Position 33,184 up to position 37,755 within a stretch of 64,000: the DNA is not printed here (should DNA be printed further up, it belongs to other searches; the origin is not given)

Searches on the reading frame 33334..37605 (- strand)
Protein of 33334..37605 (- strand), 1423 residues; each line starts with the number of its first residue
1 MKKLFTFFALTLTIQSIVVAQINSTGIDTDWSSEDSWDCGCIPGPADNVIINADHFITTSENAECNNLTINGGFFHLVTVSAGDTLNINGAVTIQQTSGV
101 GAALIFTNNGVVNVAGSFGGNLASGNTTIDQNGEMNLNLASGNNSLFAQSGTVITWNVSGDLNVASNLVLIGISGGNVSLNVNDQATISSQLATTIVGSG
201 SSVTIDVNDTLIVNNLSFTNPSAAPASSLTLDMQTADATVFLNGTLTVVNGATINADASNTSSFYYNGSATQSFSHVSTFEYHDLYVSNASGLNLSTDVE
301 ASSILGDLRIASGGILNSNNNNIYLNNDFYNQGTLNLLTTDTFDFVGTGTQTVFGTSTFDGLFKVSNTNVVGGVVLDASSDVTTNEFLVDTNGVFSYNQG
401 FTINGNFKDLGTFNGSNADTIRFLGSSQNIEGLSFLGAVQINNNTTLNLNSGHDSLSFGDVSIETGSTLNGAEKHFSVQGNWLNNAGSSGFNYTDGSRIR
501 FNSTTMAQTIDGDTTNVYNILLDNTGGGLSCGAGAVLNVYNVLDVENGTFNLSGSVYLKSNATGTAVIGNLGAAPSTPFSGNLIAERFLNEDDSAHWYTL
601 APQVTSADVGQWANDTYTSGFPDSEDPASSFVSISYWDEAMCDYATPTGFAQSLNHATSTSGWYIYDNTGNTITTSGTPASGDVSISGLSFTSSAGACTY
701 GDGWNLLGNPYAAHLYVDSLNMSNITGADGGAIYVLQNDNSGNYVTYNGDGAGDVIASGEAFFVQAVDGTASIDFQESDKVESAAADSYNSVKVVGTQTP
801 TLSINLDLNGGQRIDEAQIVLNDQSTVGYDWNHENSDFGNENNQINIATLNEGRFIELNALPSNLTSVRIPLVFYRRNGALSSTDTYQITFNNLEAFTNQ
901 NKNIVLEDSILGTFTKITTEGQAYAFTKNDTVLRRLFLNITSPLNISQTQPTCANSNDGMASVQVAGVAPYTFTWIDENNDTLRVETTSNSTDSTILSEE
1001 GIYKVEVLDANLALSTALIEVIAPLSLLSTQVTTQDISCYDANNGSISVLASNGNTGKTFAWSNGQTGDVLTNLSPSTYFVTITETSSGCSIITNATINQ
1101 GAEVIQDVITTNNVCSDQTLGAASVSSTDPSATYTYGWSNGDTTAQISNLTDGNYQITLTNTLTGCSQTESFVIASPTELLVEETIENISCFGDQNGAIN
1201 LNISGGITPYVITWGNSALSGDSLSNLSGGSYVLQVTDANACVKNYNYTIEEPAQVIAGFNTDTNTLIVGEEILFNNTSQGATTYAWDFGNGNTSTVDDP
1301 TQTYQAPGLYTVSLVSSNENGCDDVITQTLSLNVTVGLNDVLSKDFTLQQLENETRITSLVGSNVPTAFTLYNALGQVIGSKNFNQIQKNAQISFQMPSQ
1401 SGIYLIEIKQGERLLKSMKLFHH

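Call 69: search_protein_families(library=pfam, proteins=[window:33334-37605:-], max_evalue=0.00001)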
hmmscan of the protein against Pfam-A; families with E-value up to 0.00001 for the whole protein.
window:33334-37605:- (1423 aa): 3 families
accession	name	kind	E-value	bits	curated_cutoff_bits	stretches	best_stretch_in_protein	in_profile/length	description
PF13573.12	SprB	-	6.9e-24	83.6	28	3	1184-1218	2-36/37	SprB repeat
PF18911.6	PKD_4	-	3.5e-14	53.1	27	1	1272-1333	23-84/85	PKD domain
PF00801.26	PKD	-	2.2e-07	31.2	23.5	1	1268-1322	12-71/80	PKD domain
